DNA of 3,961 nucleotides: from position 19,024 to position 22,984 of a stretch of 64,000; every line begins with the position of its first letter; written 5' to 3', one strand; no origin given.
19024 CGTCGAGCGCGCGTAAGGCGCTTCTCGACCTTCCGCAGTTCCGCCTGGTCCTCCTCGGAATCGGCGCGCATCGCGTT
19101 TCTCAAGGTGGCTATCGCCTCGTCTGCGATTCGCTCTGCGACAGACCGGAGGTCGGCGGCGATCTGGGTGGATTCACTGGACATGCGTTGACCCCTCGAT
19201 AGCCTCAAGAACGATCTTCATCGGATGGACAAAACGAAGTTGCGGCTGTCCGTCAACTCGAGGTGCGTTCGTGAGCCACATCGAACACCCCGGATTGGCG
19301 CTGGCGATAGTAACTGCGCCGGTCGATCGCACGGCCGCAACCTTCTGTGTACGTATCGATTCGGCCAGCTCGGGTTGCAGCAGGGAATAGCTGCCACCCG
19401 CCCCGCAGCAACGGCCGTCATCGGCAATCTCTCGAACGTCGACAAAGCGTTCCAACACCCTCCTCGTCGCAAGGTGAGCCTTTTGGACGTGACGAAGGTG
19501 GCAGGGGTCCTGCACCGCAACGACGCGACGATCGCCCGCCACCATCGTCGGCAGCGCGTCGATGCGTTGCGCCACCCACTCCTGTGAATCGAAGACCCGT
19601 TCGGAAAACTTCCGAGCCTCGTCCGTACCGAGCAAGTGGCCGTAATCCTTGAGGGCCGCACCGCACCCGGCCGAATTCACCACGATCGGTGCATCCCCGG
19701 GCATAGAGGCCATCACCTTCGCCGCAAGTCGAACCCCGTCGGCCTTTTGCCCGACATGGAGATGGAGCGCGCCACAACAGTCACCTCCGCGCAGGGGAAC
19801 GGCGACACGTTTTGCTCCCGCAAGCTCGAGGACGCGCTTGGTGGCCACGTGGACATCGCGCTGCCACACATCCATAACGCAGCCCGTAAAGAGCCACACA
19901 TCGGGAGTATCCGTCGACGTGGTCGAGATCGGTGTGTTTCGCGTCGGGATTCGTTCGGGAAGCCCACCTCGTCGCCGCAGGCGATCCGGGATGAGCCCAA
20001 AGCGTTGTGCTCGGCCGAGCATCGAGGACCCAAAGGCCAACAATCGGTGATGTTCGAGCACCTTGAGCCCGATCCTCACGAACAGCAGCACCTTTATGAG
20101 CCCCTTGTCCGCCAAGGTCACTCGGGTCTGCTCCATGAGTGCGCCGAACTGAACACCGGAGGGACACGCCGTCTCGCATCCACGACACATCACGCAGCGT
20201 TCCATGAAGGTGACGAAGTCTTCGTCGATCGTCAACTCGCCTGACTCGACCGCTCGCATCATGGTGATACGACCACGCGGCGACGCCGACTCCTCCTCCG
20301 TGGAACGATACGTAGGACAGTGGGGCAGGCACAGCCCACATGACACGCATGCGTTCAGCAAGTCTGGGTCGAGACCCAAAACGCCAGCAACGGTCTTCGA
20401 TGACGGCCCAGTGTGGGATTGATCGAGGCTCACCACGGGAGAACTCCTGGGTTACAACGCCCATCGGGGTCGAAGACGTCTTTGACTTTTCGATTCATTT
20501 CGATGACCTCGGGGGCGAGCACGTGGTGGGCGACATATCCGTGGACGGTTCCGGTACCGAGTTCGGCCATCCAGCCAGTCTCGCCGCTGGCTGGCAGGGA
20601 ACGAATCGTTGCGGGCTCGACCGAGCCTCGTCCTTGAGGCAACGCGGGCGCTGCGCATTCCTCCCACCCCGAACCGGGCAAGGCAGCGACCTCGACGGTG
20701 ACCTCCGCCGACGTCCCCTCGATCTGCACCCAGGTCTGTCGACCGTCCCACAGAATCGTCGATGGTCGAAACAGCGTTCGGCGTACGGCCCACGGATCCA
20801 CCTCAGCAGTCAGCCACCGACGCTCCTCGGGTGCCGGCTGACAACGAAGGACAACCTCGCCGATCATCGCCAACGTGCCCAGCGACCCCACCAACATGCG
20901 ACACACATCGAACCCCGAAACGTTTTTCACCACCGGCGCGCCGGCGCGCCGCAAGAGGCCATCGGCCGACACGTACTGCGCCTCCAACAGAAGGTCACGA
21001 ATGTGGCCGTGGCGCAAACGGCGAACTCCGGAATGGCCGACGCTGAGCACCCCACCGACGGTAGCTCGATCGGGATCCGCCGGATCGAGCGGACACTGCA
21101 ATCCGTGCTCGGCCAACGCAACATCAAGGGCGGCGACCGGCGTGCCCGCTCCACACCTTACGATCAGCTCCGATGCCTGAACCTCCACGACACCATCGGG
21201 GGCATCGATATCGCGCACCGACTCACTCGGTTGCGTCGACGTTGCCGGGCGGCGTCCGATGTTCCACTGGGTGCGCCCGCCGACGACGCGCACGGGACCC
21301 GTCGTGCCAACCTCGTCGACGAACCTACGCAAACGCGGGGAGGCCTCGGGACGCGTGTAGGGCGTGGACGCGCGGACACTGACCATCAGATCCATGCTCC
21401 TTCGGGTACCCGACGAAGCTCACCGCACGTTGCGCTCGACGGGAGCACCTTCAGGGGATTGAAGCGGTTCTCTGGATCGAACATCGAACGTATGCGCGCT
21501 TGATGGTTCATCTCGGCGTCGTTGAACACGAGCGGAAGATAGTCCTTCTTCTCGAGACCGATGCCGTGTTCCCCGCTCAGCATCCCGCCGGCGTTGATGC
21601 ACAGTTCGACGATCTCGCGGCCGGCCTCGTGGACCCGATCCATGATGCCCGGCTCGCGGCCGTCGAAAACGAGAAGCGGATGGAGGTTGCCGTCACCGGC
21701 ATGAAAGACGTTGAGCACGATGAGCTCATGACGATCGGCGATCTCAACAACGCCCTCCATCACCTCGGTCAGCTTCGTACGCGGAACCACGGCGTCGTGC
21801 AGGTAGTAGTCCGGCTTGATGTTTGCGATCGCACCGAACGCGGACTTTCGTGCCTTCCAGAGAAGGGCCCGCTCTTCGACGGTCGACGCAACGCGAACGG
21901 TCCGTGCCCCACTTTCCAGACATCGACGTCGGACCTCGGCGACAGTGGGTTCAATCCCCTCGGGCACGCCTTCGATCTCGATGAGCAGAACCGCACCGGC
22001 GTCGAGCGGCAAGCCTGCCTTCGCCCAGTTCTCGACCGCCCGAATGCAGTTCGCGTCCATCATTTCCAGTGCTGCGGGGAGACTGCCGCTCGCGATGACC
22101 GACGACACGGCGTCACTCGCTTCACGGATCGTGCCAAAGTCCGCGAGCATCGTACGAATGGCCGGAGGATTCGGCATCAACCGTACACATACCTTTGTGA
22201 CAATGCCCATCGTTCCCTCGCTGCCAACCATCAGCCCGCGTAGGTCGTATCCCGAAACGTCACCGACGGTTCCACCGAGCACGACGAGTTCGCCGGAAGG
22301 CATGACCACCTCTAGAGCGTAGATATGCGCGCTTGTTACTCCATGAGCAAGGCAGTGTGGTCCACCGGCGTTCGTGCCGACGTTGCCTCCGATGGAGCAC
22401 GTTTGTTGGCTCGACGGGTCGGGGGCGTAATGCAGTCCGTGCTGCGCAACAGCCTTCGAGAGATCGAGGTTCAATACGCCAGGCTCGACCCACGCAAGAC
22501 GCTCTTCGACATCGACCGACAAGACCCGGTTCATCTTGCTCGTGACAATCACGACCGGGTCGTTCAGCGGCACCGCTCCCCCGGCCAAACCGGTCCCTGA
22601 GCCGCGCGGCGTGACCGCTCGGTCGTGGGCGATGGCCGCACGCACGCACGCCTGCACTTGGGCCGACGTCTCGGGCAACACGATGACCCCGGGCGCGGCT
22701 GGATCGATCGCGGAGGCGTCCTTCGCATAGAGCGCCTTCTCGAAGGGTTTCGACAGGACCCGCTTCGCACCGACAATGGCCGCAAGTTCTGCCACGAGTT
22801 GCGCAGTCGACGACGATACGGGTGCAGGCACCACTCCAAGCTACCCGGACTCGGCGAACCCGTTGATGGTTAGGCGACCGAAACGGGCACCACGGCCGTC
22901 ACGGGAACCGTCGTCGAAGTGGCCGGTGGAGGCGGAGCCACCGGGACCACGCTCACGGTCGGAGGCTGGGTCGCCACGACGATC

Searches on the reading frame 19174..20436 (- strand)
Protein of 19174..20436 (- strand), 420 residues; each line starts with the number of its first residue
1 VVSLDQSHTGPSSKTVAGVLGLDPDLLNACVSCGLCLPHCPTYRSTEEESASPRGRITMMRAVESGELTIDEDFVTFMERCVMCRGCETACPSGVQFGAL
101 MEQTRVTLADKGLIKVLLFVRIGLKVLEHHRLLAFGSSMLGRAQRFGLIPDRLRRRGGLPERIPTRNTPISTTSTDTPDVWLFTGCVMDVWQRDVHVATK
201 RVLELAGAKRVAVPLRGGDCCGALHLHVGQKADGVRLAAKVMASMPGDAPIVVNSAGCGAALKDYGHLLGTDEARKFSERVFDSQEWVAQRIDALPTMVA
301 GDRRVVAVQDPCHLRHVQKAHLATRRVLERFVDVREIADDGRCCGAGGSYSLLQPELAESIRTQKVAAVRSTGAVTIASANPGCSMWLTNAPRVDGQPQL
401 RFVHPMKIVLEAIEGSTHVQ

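Call 19: search_protein_families(library=pfam, proteins=[window:19174-20436:-], max_evalue=0.0001)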
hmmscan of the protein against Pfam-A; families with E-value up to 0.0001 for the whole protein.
window:19174-20436:- (420 aa): 10 families
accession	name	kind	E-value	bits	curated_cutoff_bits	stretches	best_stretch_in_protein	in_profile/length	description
PF02754.22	CCG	-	1.7e-22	79.7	20.6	2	306-388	1-84/85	Cysteine-rich domain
PF13183.11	Fer4_8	-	9.7e-13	48.9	27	1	27-95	2-68/68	4Fe-4S dicluster domain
PF13534.11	Fer4_17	-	1.1e-10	42.4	22.2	1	29-95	1-60/61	4Fe-4S dicluster domain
PF12838.12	Fer4_7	-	2.9e-08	34.5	27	1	30-95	2-52/52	4Fe-4S dicluster domain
PF13484.11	Fer4_16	-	6.9e-07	30.4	30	1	30-93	2-65/66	4Fe-4S double cluster binding domain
PF12837.12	Fer4_6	-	1.3e-06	28.5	25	0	78-95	6-23/24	4Fe-4S binding domain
PF13187.11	Fer4_9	-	1.7e-06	28.4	27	1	29-94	1-50/52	4Fe-4S dicluster domain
PF00037.32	Fer4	-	2.2e-06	27.7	21.1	0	78-94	5-21/24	4Fe-4S binding domain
PF12797.12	Fer4_2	-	1.6e-05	25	24.5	0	79-93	8-22/22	4Fe-4S binding domain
PF13237.11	Fer4_10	-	4.3e-05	23.8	25.5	0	28-92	7-53/53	4Fe-4S dicluster domain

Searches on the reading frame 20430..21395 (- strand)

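Call 19: search_protein_families(library=pfam, proteins=[window:20430-21395:-], max_evalue=0.0001)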
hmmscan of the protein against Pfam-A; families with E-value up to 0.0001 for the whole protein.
window:20430-21395:- (321 aa): 1 family
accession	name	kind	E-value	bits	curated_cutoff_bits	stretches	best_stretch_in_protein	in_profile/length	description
PF01565.28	FAD_binding_4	-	3.8e-18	66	26.4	1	34-151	26-138/139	FAD binding domain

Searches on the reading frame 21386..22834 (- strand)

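Call 19: search_protein_families(library=pfam, proteins=[window:21386-22834:-], max_evalue=0.0001)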
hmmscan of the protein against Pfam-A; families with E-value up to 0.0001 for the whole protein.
window:21386-22834:- (482 aa): 2 families
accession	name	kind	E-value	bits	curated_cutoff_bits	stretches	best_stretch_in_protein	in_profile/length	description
PF02913.24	FAD-oxidase_C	-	3.9e-62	210.6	21.2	1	223-463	2-248/248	FAD linked oxidases, C-terminal domain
PF01565.28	FAD_binding_4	-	1.7e-37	128.6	26.4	1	48-186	1-138/139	FAD binding domain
